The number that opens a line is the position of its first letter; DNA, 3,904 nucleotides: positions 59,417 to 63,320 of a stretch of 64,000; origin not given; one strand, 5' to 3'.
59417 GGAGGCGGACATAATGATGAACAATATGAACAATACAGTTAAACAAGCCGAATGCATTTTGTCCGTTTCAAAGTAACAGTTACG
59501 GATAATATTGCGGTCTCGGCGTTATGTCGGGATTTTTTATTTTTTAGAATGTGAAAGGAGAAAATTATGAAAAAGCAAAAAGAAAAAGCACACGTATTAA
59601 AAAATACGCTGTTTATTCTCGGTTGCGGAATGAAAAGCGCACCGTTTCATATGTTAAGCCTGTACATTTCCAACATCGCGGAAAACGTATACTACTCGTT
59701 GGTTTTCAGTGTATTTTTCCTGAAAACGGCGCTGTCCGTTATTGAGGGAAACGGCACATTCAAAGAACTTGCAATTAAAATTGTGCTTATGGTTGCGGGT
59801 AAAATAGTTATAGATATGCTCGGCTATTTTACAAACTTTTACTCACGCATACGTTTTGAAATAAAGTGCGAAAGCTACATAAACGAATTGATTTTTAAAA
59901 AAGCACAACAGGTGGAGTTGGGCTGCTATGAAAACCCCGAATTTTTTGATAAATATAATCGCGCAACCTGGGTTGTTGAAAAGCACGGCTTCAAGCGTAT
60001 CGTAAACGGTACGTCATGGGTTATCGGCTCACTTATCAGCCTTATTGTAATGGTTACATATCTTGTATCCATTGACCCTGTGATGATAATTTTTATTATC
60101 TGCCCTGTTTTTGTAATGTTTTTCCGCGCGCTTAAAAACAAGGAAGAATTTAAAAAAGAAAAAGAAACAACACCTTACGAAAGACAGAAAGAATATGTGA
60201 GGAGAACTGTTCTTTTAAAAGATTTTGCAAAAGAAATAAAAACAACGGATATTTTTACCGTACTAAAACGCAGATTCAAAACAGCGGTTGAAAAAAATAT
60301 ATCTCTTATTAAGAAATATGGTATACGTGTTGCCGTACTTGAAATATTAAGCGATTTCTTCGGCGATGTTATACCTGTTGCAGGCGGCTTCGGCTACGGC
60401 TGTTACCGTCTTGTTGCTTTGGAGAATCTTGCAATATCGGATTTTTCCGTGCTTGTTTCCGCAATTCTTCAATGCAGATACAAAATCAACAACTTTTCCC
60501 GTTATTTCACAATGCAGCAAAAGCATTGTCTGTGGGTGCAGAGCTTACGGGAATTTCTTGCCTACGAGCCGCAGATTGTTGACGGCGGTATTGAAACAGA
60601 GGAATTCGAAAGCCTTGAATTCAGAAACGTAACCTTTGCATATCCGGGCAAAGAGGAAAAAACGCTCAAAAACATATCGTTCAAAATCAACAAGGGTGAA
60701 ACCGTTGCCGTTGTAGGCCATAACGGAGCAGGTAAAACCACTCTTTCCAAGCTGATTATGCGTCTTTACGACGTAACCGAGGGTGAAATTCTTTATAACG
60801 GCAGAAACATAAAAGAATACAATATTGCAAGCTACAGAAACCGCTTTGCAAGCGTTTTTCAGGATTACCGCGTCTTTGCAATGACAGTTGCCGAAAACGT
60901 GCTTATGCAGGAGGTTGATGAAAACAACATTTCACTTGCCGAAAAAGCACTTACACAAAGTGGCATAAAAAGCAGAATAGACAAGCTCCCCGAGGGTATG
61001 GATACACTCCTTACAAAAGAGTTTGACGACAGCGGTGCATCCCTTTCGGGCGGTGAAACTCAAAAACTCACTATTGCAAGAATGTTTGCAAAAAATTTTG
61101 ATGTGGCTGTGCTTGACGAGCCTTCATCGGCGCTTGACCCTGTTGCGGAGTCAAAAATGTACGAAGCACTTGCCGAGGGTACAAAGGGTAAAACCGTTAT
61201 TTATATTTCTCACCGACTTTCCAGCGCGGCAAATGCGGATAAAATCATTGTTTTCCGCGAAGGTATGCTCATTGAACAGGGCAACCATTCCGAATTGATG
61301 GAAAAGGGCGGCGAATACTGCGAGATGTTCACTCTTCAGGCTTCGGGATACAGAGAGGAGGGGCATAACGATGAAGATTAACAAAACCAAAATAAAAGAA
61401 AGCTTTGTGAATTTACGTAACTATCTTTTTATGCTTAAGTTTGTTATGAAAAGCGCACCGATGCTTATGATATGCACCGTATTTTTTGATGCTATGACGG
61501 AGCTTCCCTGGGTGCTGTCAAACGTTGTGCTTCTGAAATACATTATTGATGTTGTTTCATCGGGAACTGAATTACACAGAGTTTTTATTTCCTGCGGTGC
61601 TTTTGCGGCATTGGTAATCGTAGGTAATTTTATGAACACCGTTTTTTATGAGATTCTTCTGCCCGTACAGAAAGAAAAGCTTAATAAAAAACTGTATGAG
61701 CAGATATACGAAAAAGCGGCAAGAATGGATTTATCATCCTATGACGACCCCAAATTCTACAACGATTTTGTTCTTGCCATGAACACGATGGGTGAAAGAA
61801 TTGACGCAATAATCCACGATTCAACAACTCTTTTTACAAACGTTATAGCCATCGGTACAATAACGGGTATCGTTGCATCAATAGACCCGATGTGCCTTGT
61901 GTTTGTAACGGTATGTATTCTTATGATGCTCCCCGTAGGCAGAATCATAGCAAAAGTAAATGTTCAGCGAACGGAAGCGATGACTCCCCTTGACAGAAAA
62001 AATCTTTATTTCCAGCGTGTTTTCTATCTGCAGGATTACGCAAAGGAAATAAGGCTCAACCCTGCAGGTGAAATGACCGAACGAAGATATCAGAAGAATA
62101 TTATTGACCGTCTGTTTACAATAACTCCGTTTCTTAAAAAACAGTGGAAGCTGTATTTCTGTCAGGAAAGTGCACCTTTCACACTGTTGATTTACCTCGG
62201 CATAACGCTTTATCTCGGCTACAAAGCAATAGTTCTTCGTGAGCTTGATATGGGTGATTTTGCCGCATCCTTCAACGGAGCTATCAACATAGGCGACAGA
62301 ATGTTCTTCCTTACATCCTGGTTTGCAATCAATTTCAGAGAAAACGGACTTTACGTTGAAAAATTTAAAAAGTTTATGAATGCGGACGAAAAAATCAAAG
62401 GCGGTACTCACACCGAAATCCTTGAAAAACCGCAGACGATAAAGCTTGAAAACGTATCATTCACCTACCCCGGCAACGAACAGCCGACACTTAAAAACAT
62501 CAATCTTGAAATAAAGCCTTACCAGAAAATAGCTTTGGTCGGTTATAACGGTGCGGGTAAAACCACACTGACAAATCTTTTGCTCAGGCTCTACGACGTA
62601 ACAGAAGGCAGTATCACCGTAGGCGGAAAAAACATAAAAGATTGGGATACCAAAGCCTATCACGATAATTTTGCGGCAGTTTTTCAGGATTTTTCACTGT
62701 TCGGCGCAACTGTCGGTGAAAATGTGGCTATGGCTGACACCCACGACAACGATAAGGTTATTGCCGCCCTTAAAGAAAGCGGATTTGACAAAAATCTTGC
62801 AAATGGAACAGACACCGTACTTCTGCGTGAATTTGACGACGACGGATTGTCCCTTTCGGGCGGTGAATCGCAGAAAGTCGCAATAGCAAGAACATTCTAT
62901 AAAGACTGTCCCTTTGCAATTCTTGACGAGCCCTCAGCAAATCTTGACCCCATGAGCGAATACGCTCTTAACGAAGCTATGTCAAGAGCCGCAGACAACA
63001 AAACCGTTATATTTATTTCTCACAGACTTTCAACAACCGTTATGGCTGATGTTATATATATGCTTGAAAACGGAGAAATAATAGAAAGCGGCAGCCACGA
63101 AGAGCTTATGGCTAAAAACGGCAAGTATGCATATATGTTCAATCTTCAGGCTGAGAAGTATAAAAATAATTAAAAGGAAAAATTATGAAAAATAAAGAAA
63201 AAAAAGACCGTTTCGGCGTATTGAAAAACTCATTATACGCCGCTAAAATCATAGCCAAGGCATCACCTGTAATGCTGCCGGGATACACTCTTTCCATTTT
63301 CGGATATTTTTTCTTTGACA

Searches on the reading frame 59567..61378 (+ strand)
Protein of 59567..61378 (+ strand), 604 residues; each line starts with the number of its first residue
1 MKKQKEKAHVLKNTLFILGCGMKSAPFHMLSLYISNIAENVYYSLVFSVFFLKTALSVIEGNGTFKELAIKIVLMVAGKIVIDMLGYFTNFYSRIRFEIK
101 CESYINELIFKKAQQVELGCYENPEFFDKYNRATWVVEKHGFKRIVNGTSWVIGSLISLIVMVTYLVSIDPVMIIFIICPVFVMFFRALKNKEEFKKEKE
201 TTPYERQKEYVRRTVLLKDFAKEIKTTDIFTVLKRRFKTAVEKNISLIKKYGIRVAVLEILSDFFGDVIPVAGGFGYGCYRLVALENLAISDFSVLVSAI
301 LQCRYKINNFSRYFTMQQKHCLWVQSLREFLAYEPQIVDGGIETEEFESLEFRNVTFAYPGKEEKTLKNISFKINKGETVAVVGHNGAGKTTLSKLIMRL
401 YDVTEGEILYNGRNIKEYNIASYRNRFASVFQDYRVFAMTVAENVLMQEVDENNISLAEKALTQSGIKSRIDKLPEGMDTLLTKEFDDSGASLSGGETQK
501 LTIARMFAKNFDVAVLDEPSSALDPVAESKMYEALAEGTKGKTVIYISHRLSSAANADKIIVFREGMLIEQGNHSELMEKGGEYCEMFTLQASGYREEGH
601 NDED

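Call 72: search_protein_families(library=pfam, proteins=[window:59567-61378:+], max_evalue=0.00001)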
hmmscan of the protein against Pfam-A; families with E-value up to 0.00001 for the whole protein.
window:59567-61378:+ (604 aa): 2 families
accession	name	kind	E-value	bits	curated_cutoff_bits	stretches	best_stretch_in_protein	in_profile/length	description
PF00005.33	ABC_tran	-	1.2e-32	113.8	25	1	367-520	1-136/137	ABC transporter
PF02463.25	SMC_N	-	6.7e-06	26.1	40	0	372-561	20-209/220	RecF/RecN/SMC N terminal domain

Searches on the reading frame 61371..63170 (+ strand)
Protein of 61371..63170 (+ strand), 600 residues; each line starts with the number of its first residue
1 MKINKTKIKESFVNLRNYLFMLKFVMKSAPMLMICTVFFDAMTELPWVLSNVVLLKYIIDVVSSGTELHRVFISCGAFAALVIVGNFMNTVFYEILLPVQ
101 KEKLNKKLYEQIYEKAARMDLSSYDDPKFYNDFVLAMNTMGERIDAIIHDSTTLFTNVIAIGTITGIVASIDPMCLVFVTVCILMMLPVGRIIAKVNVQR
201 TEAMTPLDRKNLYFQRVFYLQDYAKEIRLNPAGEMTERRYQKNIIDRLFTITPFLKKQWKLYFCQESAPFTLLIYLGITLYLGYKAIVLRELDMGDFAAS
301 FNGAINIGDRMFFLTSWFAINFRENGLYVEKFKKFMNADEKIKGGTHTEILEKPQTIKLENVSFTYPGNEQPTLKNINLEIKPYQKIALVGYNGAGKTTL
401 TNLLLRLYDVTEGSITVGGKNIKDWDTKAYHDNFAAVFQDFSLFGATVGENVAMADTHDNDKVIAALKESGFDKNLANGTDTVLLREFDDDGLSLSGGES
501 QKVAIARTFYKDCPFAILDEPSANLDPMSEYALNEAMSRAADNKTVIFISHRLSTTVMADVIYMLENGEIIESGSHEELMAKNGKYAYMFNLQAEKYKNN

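Call 72: search_protein_families(library=pfam, proteins=[window:61371-63170:+], max_evalue=0.00001)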
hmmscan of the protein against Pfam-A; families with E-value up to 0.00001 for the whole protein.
window:61371-63170:+ (600 aa): 2 families
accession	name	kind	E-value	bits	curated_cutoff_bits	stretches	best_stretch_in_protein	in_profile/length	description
PF00005.33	ABC_tran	-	1.2e-29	104.1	25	1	374-522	1-136/137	ABC transporter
PF02463.25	SMC_N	-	2.7e-07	30.7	40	0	462-565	122-211/220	RecF/RecN/SMC N terminal domain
